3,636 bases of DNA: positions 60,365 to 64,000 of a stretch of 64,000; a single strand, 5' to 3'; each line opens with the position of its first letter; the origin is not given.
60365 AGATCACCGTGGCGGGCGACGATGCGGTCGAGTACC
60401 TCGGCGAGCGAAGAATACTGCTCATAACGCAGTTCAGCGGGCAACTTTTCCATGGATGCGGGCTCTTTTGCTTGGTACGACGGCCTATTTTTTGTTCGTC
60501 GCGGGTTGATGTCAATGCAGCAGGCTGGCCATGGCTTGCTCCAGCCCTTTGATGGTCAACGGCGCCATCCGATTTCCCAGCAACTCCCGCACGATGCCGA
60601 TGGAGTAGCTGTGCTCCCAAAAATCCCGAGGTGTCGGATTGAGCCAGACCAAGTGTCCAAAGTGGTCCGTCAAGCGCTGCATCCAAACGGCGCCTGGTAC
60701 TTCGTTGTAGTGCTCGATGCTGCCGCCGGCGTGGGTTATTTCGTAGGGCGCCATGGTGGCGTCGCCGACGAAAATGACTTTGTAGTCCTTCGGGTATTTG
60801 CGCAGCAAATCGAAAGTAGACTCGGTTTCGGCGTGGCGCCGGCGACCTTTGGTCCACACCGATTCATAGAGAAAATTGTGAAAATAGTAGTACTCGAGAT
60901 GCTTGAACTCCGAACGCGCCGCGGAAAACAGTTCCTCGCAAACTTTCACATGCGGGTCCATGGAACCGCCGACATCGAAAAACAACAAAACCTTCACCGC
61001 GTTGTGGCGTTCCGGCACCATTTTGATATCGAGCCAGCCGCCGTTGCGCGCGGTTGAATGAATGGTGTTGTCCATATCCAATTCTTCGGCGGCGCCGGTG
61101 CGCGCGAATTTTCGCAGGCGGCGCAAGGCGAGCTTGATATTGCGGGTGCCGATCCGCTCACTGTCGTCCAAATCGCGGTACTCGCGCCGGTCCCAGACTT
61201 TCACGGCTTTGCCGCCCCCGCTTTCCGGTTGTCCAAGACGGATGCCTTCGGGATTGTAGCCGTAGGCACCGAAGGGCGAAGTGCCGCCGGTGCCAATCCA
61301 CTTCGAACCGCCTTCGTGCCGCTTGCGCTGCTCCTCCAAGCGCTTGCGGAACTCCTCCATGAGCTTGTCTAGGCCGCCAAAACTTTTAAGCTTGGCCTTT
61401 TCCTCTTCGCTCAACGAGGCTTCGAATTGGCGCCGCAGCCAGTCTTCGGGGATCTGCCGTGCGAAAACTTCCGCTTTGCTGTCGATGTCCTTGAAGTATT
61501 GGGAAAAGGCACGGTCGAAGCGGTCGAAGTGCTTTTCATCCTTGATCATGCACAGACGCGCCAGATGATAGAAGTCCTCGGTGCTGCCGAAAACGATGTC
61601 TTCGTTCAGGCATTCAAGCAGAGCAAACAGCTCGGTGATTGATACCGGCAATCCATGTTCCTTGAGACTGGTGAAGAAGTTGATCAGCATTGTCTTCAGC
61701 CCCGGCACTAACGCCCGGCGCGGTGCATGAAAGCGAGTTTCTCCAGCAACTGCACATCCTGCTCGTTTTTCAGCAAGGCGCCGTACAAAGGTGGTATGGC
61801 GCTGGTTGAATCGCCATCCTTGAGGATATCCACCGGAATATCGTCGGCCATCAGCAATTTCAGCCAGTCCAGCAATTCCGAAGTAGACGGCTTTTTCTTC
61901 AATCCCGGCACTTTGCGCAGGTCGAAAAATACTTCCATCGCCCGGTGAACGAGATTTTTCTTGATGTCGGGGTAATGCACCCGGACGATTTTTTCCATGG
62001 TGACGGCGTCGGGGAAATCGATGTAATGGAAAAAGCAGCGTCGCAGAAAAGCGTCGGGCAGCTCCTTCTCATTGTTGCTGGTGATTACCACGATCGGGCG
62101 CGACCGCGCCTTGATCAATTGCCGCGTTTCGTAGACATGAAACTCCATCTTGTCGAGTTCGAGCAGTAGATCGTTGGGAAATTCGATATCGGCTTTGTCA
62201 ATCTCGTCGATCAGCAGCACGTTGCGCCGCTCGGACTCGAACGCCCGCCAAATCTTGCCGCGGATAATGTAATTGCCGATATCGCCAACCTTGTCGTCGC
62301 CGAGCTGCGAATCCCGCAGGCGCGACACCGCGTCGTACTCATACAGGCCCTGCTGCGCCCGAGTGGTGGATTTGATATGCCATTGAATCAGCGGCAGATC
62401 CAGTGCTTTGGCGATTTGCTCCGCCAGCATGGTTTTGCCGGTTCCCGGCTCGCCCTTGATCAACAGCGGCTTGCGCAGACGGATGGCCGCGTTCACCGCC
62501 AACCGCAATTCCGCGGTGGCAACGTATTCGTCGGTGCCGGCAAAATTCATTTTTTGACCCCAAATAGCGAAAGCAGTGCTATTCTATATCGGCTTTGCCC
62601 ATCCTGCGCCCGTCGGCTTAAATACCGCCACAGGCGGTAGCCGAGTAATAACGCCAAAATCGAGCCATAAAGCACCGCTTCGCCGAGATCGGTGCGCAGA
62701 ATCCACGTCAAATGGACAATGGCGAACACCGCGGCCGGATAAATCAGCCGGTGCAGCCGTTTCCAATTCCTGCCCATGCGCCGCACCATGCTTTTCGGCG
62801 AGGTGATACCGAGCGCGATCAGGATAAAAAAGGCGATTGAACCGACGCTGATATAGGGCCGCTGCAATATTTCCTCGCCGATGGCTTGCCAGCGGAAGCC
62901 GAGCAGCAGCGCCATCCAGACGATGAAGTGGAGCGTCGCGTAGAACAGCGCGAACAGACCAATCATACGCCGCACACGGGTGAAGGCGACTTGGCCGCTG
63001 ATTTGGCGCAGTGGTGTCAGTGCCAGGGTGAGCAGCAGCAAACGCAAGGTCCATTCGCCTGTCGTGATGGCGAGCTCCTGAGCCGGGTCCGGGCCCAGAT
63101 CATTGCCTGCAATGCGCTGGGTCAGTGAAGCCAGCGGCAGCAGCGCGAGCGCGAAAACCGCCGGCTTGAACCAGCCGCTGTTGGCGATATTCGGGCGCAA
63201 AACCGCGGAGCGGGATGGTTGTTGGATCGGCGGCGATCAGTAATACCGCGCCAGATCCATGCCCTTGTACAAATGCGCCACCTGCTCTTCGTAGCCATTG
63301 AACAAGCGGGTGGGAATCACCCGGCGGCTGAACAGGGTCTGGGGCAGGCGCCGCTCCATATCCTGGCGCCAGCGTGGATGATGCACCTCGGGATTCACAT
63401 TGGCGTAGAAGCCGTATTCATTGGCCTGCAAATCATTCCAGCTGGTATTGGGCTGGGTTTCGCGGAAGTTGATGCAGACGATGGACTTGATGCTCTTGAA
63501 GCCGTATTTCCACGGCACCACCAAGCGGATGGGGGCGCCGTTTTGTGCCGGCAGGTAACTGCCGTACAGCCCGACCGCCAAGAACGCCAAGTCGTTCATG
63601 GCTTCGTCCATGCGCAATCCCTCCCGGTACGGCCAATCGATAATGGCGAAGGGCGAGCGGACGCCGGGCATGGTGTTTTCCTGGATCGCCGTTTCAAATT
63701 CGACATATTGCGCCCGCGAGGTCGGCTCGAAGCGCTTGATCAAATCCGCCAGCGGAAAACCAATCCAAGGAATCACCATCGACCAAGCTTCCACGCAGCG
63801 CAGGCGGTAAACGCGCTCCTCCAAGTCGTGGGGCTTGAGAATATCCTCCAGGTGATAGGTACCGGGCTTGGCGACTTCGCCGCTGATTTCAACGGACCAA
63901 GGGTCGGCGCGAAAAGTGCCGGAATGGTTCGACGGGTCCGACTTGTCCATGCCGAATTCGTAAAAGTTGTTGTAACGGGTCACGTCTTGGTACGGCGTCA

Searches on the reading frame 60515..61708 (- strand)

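Call 65: search_protein_families(library=pfam, proteins=[window:60515-61708:-], max_evalue=0.00001)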
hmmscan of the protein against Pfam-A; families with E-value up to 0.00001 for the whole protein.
window:60515-61708:- (398 aa): 1 family
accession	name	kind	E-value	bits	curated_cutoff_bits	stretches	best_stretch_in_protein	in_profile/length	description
PF05762.20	VWA_CoxE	-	7.8e-07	29.2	26.4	0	189-278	6-98/222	VWA domain containing CoxE-like protein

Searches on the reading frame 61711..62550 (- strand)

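Call 65: search_protein_families(library=pfam, proteins=[window:61711-62550:-], max_evalue=0.00001)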
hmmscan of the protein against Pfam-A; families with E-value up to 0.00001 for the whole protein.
window:61711-62550:- (280 aa): 5 families
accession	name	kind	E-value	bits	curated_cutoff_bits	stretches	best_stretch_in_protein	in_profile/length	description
PF07728.20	AAA_5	-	1.9e-12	47.8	22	1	28-171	1-138/139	AAA domain (dynein-related subfamily)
PF00004.35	AAA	-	4.5e-12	47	21.2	1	29-177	1-127/131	ATPase family associated with various cellular activities (AAA)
PF00158.32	Sigma54_activat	-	2.4e-07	31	20.2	0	13-48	9-44/168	Sigma-54 interaction domain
PF13401.12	AAA_22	-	3e-07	31.3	27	1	26-129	5-105/130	AAA domain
PF07724.20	AAA_2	-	2.4e-06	28.1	27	1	30-159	7-124/166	AAA domain (Cdc48 subfamily)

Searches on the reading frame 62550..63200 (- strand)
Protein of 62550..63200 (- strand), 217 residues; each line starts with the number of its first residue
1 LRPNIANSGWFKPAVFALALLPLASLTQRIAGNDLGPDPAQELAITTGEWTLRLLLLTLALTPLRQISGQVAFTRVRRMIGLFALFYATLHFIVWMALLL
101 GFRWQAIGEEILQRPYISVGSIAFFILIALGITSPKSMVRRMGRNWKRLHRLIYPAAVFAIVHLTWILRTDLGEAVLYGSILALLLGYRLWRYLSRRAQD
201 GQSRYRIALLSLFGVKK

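Call 65: search_protein_families(library=pfam, proteins=[window:62550-63200:-], max_evalue=0.00001)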
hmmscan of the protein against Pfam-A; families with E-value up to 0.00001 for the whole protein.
window:62550-63200:- (217 aa): 1 family
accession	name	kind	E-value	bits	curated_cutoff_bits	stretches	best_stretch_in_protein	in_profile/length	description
PF01794.25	Ferric_reduct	-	1.4e-18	67.6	28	1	47-160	1-120/121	Ferric reductase like transmembrane component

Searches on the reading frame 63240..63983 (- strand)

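Call 65: search_protein_families(library=pfam, proteins=[window:63240-63983:-], max_evalue=0.00001)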
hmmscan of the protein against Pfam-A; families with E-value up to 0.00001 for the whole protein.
window:63240-63983:- (248 aa): 1 family
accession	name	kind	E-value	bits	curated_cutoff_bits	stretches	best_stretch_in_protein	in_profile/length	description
PF00174.25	Oxidored_molyb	-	1.3e-31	109.8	24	1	25-182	8-169/169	Oxidoreductase molybdopterin binding domain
